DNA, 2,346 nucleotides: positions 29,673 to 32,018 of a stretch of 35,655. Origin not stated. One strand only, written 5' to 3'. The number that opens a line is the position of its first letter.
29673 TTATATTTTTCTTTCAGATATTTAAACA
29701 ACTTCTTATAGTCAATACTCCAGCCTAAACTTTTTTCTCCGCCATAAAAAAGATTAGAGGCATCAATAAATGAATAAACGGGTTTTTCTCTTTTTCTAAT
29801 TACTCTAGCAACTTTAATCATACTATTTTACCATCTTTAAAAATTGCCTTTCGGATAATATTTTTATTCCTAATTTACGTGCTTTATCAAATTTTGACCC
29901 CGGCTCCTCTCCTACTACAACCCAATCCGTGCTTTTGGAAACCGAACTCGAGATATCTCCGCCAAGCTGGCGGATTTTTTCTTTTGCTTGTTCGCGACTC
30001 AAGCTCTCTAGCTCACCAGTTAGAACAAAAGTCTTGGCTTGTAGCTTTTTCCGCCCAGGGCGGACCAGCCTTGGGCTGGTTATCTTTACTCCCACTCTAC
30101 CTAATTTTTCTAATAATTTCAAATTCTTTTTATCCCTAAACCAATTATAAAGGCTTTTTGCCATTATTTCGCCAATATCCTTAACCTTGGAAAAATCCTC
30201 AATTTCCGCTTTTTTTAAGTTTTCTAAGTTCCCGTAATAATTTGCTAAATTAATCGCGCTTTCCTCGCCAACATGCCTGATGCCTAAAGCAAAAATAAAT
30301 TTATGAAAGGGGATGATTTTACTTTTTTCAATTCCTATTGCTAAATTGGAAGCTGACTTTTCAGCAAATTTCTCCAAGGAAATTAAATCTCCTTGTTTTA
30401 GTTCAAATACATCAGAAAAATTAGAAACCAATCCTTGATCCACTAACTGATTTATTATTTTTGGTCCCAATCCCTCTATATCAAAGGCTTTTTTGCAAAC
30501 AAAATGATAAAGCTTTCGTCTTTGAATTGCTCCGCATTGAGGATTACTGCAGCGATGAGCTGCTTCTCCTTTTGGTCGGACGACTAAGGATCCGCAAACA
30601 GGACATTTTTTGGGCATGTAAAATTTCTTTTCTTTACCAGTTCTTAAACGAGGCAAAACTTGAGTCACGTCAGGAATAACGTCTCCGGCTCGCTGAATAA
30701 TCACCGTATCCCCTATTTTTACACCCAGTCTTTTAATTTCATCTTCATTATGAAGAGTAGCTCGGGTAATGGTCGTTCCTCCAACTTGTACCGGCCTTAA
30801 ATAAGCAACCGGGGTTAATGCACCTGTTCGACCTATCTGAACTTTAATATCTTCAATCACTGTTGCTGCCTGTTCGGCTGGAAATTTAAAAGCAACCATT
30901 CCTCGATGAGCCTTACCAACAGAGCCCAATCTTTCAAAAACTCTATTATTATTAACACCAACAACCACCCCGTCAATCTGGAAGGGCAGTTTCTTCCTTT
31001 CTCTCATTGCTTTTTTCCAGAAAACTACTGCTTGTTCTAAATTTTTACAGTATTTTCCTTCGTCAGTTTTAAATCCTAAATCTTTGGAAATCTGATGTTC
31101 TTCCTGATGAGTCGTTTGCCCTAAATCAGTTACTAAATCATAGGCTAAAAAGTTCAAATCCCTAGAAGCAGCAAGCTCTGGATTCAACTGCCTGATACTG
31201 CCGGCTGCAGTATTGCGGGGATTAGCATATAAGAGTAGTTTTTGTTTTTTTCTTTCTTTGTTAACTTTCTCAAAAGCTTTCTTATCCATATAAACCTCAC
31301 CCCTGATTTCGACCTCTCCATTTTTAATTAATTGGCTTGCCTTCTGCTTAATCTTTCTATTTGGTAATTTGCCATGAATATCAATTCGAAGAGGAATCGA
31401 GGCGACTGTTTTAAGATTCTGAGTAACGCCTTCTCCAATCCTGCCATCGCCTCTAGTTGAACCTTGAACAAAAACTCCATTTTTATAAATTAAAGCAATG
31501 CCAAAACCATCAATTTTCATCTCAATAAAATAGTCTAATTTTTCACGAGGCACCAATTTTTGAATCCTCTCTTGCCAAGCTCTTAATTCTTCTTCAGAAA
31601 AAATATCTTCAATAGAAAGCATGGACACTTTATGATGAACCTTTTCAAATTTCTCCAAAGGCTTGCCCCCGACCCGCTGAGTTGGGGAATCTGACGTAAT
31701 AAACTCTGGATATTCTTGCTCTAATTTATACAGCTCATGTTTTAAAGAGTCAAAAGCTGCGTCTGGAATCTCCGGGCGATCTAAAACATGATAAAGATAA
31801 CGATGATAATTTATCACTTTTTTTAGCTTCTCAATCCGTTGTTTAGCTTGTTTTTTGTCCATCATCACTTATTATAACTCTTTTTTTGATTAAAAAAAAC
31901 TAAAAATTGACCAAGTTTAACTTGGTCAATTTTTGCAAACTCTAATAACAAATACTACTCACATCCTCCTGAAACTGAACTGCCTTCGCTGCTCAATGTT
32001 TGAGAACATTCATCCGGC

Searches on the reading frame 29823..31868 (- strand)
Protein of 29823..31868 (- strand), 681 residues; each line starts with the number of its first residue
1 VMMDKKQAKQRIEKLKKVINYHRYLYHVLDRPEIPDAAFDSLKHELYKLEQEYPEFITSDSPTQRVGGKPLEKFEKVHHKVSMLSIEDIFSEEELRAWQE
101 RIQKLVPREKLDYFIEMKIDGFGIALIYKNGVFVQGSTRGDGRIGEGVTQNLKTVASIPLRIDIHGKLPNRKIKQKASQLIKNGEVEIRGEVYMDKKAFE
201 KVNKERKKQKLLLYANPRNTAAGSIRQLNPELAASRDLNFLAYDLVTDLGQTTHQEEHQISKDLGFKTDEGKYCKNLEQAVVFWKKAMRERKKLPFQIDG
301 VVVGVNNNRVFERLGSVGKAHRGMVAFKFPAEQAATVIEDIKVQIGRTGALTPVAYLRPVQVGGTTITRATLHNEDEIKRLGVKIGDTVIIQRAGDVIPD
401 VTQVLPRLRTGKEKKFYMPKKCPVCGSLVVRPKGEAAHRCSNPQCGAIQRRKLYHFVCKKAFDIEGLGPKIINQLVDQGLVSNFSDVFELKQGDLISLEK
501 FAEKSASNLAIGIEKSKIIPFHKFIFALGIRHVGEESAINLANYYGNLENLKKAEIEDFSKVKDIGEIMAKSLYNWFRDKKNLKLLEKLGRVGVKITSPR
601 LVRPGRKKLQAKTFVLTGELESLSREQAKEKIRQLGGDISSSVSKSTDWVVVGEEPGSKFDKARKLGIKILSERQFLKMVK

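Call 12: search_protein_families(library=pfam, proteins=[window:29823-31868:-])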
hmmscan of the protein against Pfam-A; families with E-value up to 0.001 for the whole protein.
window:29823-31868:- (681 aa): 8 families
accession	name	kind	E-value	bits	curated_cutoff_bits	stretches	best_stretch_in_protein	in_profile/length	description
PF01653.23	DNA_ligase_aden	-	1.4e-74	251.3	27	1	73-332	3-253/253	NAD-dependent DNA ligase adenylation domain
PF03120.22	DNA_ligase_OB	-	2.4e-33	114.3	32.9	1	336-412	2-78/79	NAD-dependent DNA ligase OB-fold domain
PF12826.13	HHH_2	-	9.5e-22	77.4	27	1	523-585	1-63/64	Helix-hairpin-helix motif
PF00533.33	BRCT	-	4.9e-14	52.8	21.3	1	606-678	3-76/78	BRCA1 C Terminus (BRCT) domain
PF14520.12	HHH_5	-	1e-10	42.4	27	1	526-574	3-52/57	Helix-hairpin-helix domain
PF03119.21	DNA_ligase_ZBD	-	1.2e-10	41.5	25.8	1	421-447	1-27/27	NAD-dependent DNA ligase C4 zinc finger domain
PF22745.1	Nlig-Ia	-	1.4e-10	42.1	27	1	9-58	3-52/92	DNA ligase-like, N-terminal NAD+-binding domain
PF12738.14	PTCB-BRCT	-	1.8e-07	31.5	22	1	622-672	10-60/63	twin BRCT domain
